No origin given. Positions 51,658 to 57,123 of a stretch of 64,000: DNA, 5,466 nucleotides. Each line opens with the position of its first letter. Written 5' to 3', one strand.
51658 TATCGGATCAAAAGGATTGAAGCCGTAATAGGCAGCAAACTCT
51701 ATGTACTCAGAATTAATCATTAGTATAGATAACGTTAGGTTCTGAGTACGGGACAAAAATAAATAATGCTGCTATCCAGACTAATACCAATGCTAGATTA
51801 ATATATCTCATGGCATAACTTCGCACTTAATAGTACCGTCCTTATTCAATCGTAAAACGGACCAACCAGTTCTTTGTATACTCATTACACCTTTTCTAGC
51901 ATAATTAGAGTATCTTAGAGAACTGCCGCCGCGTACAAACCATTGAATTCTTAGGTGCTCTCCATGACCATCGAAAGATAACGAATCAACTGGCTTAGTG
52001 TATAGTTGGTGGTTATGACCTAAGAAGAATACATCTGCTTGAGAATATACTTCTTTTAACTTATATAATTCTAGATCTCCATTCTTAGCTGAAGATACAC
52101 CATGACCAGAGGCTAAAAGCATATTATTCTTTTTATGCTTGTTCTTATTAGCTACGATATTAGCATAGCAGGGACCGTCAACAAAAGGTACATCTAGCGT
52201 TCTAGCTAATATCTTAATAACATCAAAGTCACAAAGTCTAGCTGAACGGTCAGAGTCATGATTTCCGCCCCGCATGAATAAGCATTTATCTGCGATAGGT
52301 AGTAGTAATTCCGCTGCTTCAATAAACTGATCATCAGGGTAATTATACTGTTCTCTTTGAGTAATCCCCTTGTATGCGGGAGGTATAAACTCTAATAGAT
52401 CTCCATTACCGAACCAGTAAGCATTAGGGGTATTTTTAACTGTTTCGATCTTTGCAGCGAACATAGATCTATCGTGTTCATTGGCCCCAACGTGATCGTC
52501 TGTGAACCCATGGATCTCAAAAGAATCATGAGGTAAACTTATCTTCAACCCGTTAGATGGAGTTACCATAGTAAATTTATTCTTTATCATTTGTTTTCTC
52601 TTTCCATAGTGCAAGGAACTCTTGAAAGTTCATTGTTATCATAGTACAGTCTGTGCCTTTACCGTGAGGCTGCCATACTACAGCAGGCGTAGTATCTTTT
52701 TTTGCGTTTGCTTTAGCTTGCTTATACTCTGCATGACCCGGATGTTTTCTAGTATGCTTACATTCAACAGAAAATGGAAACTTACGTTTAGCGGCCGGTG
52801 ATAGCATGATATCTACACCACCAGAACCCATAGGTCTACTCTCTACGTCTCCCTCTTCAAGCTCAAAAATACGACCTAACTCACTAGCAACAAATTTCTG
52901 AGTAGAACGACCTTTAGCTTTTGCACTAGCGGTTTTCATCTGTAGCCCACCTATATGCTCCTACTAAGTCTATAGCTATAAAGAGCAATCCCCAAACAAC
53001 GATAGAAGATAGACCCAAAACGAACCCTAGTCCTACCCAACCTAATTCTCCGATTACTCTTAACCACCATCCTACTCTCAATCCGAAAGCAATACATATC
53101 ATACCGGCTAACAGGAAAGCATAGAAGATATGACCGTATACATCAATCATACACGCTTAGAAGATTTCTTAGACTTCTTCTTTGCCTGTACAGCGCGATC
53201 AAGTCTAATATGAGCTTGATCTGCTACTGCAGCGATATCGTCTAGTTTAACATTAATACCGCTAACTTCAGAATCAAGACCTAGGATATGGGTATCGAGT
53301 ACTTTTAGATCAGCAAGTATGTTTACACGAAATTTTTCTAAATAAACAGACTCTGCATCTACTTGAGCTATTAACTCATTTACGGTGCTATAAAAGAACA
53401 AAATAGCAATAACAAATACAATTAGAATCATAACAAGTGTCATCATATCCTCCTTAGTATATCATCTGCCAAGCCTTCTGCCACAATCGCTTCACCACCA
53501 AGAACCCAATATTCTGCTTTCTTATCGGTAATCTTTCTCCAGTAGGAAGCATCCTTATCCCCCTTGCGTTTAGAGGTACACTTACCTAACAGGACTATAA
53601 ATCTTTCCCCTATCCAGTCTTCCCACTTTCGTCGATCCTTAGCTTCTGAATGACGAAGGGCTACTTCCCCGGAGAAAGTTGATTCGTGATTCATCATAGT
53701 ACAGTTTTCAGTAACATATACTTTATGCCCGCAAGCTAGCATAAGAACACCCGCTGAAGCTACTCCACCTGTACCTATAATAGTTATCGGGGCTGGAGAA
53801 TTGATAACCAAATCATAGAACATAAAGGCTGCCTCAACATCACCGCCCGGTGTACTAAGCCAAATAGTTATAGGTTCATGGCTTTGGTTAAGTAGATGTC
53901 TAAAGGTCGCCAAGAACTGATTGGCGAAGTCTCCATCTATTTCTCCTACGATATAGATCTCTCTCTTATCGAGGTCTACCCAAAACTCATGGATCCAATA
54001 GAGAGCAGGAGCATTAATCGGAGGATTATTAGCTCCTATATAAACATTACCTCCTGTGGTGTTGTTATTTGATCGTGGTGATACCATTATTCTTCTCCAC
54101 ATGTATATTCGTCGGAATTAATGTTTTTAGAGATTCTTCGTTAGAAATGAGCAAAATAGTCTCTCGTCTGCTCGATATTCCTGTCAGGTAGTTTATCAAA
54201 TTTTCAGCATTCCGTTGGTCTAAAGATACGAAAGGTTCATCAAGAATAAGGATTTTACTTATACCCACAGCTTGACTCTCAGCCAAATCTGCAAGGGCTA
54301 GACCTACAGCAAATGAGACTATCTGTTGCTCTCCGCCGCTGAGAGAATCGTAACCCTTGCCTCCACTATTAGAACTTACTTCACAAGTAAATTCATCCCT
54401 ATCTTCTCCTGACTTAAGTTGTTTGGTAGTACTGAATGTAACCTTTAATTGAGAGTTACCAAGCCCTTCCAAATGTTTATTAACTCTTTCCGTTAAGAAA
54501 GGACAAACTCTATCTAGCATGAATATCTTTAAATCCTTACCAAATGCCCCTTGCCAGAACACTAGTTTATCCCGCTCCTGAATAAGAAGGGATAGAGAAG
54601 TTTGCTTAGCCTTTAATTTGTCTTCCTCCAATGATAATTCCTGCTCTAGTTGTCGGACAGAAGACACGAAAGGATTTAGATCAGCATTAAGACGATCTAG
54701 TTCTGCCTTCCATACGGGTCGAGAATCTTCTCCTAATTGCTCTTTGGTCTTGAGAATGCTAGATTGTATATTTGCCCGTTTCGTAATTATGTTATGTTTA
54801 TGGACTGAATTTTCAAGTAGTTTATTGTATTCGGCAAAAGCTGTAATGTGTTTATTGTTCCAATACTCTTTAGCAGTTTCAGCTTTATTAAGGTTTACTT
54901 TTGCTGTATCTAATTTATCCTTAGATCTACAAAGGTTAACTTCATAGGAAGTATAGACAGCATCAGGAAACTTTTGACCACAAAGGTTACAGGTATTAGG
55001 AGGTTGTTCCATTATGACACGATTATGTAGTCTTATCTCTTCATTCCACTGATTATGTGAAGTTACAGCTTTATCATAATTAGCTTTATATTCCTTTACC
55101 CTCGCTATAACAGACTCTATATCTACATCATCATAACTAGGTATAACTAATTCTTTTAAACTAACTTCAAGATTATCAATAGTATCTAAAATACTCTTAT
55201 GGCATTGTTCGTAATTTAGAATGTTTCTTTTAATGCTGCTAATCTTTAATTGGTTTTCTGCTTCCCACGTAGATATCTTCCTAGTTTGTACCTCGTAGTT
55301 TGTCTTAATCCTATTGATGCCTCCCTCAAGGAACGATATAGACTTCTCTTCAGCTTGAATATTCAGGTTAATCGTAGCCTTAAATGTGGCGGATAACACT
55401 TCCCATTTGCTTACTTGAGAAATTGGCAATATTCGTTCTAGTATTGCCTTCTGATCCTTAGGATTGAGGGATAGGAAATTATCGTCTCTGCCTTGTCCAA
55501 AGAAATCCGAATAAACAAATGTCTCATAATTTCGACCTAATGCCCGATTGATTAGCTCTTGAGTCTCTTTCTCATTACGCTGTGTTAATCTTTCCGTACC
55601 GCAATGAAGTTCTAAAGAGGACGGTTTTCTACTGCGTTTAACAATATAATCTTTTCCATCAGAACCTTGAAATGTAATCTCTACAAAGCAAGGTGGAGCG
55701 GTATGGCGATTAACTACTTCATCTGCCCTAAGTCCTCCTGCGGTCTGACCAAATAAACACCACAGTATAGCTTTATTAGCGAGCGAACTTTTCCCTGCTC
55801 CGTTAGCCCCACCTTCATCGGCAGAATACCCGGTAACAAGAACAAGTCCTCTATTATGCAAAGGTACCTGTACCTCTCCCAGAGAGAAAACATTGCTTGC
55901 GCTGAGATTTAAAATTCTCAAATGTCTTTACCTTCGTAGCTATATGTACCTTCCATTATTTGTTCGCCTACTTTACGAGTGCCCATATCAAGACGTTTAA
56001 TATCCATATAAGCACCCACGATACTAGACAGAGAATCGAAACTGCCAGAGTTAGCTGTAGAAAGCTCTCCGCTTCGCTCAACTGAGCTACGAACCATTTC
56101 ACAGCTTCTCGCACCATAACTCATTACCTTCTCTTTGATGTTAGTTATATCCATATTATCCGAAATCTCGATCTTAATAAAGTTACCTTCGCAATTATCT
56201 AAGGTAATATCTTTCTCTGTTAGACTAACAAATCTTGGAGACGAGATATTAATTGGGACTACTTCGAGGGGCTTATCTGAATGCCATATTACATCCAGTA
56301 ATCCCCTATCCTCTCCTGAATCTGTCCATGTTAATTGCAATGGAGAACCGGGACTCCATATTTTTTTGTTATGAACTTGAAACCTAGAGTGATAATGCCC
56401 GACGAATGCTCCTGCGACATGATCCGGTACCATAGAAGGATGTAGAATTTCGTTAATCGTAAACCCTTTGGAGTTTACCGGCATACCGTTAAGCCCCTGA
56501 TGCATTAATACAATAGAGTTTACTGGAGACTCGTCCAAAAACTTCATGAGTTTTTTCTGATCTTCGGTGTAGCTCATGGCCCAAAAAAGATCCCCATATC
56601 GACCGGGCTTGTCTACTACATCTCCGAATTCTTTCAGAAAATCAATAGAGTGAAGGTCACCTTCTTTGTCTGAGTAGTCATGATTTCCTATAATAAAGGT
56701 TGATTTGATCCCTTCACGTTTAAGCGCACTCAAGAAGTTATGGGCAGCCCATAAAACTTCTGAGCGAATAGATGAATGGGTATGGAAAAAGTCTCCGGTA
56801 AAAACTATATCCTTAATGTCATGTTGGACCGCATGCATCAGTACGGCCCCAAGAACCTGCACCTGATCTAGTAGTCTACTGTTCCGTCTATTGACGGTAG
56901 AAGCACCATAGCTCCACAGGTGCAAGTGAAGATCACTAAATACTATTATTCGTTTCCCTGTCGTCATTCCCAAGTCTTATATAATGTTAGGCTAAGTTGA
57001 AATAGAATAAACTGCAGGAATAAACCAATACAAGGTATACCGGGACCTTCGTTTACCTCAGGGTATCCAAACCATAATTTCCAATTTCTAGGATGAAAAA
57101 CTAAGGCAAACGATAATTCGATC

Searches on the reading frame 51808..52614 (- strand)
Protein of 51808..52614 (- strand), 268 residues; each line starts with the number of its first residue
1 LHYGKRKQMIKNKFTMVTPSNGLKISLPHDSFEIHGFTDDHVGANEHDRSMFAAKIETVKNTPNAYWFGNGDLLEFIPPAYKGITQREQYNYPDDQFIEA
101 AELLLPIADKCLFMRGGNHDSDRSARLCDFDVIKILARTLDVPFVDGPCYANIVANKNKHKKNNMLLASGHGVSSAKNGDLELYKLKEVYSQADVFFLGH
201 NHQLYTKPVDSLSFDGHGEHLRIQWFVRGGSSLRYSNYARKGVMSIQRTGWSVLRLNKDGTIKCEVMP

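Call 4: search_protein_families(library=pfam, proteins=[window:51808-52614:-], max_evalue=0.01)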
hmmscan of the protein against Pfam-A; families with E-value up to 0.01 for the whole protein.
window:51808-52614:- (268 aa): 0 families

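Call 74: search_protein_families(library=phrogs, proteins=[window:51808-52614:-], max_evalue=0.001)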
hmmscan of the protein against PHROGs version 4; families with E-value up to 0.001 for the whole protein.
window:51808-52614:- (268 aa): 1 family
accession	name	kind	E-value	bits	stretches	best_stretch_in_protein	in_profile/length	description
phrog_7339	-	DNA, RNA and nucleotide metabolism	4e-23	83.1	1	30-259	28-252/263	DNA repair exonuclease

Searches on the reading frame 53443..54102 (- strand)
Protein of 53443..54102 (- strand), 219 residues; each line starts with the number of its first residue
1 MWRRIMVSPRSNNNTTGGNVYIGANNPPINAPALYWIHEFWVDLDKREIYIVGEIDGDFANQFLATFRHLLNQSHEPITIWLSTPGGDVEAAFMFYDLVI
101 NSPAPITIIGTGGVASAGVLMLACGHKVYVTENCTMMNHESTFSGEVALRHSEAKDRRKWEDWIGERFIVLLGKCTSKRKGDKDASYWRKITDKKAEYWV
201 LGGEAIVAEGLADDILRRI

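Call 16: search_protein_families(library=pfam, proteins=[window:53443-54102:-], max_evalue=0.01)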
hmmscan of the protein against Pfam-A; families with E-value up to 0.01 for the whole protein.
window:53443-54102:- (219 aa): 2 families
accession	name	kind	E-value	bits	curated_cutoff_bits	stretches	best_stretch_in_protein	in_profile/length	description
PF00574.28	CLP_protease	-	1.2e-17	64.8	20.2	1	44-176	14-147/182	Clp protease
PF25145.1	NfeD1b_N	-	0.0047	17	40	0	73-138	29-94/189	NfeD1b, N-terminal domain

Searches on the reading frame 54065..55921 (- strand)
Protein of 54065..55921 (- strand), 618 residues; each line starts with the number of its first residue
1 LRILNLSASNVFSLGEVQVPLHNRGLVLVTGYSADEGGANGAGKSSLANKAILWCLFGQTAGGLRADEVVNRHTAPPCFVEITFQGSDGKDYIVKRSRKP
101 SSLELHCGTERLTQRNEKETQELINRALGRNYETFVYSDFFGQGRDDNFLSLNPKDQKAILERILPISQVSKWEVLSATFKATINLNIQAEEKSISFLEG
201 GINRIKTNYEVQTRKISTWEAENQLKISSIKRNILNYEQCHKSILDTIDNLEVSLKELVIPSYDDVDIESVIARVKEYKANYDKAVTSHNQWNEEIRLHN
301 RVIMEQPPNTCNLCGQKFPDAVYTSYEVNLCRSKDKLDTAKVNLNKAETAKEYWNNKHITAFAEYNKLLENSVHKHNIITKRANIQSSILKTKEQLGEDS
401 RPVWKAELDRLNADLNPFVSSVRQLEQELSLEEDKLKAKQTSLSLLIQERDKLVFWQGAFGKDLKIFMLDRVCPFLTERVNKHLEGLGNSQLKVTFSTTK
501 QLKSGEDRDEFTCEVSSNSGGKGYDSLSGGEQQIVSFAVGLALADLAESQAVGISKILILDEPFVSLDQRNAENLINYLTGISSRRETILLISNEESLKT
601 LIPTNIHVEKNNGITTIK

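Call 16: search_protein_families(library=pfam, proteins=[window:54065-55921:-], max_evalue=0.01)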
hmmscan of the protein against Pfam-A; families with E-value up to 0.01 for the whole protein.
window:54065-55921:- (618 aa): 4 families
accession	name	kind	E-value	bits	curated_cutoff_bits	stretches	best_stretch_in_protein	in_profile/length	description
PF13476.12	AAA_23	-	1.3e-15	59.1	27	1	6-257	2-195/201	AAA domain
PF02463.25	SMC_N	-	1.1e-12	48.4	40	2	341-612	100-216/220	RecF/RecN/SMC N terminal domain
PF13558.12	SbcC_Walker_B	-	5.2e-09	36.7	27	1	522-580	28-89/90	SbcC/RAD50-like, Walker B motif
PF00005.33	ABC_tran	-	0.0072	17.4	25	0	521-564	103-136/137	ABC transporter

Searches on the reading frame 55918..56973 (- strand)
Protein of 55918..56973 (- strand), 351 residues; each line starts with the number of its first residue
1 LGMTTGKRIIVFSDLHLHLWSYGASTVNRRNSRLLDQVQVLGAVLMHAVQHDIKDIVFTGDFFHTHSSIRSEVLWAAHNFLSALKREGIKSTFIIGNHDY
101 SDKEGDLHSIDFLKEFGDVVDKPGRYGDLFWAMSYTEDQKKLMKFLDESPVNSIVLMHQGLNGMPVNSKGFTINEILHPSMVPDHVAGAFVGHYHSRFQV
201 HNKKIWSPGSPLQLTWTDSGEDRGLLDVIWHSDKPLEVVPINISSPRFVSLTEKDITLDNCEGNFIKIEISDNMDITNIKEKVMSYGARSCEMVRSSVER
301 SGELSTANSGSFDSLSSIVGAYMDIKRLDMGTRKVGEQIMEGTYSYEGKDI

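Call 16: search_protein_families(library=pfam, proteins=[window:55918-56973:-], max_evalue=0.01)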
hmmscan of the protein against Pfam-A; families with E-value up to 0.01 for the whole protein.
window:55918-56973:- (351 aa): 2 families
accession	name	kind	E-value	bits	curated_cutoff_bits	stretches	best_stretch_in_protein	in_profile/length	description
PF00149.33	Metallophos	-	1.7e-05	25.7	21.5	1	8-162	2-159/191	Calcineurin-like phosphoesterase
PF12850.12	Metallophos_2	-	0.008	16.6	27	0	8-205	2-127/154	Calcineurin-like phosphoesterase superfamily domain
